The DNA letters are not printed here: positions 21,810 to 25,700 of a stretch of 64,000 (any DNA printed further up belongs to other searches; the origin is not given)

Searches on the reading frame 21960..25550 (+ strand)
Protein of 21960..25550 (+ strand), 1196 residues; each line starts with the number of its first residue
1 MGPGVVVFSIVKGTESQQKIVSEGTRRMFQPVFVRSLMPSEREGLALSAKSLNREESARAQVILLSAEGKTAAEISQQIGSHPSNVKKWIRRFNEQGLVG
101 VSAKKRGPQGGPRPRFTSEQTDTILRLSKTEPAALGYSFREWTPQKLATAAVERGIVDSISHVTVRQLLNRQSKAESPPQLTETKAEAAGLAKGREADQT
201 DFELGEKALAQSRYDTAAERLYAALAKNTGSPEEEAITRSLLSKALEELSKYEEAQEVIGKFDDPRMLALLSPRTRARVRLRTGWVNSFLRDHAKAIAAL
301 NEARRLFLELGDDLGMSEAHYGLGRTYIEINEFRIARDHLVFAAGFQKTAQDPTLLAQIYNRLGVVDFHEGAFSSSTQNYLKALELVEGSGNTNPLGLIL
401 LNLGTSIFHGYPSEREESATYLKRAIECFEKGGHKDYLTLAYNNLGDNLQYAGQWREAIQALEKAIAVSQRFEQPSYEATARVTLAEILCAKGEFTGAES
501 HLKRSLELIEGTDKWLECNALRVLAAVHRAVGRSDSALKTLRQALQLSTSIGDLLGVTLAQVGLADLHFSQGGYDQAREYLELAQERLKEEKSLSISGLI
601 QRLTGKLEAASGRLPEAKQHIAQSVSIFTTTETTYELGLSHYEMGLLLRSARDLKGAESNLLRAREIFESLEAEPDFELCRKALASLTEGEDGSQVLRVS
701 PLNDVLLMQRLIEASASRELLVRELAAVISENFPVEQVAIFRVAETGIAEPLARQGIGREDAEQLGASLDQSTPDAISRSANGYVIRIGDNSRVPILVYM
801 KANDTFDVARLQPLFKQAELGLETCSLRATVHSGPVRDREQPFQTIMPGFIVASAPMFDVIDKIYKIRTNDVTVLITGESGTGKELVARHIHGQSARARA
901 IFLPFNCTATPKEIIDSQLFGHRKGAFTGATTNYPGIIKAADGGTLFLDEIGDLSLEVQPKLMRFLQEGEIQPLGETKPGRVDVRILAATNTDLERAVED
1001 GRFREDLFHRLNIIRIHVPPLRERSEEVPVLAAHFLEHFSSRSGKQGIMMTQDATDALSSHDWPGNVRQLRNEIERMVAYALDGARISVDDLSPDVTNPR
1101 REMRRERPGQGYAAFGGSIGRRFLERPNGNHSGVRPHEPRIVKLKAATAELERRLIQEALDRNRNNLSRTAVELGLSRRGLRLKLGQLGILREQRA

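Call 6: search_protein_families(library=pfam, proteins=[window:21960-25550:+], max_evalue=0.001)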
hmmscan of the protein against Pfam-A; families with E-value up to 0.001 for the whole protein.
window:21960-25550:+ (1196 aa): 22 families
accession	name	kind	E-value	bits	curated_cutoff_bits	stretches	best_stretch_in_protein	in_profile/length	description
PF00158.32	Sigma54_activat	-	3.4e-64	216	20.2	1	852-1017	3-168/168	Sigma-54 interaction domain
PF13424.12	TPR_12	-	6.5e-37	126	30.1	5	478-548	2-75/77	Tetratricopeptide repeat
PF25601.1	AAA_lid_14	-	1.6e-21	76.4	27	1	1022-1104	1-82/87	AAA+ ATPase lid domain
PF14532.12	Sigma54_activ_2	-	4.9e-19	69.4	25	1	853-1021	3-138/138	Sigma-54 interaction domain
PF07719.23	TPR_2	-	1.9e-17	62.3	27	1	441-467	3-29/34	Tetratricopeptide repeat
PF17874.7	TPR_MalT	-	9.7e-16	58.4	45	2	398-549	41-192/336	MalT-like TPR region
PF13565.12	HTH_32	-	1.3e-14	54.9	33.7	1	86-169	2-73/73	Homeodomain-like domain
PF13432.12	TPR_16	-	5.3e-13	49.6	32.7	1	444-507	2-59/65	Tetratricopeptide repeat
PF00515.34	TPR_1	-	9.9e-12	44.6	27.8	0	441-469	3-31/34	Tetratricopeptide repeat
PF13518.12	HTH_28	-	1.6e-11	44.5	25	1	59-108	2-51/52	Helix-turn-helix domain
PF14559.12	TPR_19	-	2e-11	44.5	25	0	452-505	4-51/68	Tetratricopeptide repeat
PF02954.25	HTH_8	-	6.9e-11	42.1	22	1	1149-1187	3-41/42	Bacterial regulatory protein, Fis family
PF13374.12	TPR_10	-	4.7e-10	39.6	27.5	1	441-471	4-34/42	Tetratricopeptide repeat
PF13384.12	HTH_23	-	1.1e-09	38.3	24.6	1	55-101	3-49/50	Homeodomain-like domain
PF13551.12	HTH_29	-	5.2e-09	36.5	28.1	1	59-121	1-63/64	Winged helix-turn helix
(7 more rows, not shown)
